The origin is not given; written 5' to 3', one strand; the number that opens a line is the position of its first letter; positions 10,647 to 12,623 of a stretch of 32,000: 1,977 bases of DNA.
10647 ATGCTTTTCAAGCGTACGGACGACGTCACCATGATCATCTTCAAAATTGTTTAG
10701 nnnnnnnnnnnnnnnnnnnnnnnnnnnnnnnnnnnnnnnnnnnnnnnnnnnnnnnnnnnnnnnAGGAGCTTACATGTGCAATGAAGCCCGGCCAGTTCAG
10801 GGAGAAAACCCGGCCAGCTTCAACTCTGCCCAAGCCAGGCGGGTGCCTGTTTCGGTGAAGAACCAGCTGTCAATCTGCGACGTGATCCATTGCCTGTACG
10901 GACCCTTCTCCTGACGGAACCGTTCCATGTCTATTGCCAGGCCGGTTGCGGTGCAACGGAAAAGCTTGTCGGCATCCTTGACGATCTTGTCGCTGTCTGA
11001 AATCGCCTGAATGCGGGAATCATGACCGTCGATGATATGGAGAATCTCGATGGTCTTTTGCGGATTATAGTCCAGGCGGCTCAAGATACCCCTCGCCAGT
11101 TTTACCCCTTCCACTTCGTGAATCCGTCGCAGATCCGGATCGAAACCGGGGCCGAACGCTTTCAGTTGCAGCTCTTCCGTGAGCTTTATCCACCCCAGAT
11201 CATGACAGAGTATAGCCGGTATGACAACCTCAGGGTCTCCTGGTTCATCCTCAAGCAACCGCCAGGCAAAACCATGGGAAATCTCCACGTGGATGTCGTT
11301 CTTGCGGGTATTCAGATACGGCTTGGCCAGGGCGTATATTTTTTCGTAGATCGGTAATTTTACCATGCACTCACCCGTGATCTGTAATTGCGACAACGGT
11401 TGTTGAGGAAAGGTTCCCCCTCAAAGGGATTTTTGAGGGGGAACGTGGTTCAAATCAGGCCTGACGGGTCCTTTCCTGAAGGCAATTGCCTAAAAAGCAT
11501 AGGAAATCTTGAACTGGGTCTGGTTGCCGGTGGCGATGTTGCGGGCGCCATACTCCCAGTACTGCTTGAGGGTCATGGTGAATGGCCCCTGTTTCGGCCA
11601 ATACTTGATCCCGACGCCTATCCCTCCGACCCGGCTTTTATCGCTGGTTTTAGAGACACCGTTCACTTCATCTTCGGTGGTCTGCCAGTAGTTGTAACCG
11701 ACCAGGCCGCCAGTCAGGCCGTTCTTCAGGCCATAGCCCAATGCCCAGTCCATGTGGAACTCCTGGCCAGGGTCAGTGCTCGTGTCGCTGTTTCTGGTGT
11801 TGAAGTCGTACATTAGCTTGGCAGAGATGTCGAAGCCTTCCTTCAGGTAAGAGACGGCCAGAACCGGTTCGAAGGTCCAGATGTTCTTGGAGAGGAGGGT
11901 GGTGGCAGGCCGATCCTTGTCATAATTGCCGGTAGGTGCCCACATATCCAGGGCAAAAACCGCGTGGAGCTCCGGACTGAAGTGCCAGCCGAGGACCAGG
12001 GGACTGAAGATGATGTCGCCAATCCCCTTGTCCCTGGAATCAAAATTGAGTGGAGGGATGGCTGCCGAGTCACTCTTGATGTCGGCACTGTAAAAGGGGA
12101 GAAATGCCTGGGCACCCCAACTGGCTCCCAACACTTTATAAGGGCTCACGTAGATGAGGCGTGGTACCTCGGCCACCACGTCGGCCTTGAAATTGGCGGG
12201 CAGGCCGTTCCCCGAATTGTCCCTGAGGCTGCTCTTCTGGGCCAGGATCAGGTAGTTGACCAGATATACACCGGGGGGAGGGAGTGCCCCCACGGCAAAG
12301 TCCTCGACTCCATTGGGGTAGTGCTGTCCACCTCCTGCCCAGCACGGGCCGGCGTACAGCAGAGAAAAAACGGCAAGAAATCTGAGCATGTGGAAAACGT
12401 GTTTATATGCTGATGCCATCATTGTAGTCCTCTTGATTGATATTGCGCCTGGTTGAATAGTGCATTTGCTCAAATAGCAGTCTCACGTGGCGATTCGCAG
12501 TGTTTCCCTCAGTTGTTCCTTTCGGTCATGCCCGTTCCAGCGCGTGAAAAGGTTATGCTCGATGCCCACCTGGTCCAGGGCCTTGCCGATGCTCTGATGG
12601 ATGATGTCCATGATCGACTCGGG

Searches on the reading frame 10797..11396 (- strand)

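Call 5: search_protein_families(library=pfam, proteins=[window:10797-11396:-], max_evalue=0.00001)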
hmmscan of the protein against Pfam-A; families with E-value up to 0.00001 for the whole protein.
window:10797-11396:- (199 aa): 1 family
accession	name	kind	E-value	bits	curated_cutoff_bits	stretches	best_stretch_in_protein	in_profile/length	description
PF01966.28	HD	-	3.4e-09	37.4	22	1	47-145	15-113/116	HD domain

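Call 6: search_protein_families(library=ncbifam, proteins=[window:10797-11396:-], max_evalue=0.00001)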
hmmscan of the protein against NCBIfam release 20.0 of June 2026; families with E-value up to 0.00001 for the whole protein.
window:10797-11396:- (199 aa): 0 families

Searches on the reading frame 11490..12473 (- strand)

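Call 5: search_protein_families(library=pfam, proteins=[window:11490-12473:-], max_evalue=0.00001)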
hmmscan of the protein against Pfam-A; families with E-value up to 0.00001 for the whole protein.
window:11490-12473:- (327 aa): 1 family
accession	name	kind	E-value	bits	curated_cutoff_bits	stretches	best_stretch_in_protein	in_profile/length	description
PF13557.12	Phenol_MetA_deg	-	1.6e-63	215.4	22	1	82-322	3-241/242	Putative MetA-pathway of phenol degradation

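Call 6: search_protein_families(library=ncbifam, proteins=[window:11490-12473:-], max_evalue=0.00001)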
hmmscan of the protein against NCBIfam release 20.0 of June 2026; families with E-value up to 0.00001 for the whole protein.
window:11490-12473:- (327 aa): 0 families
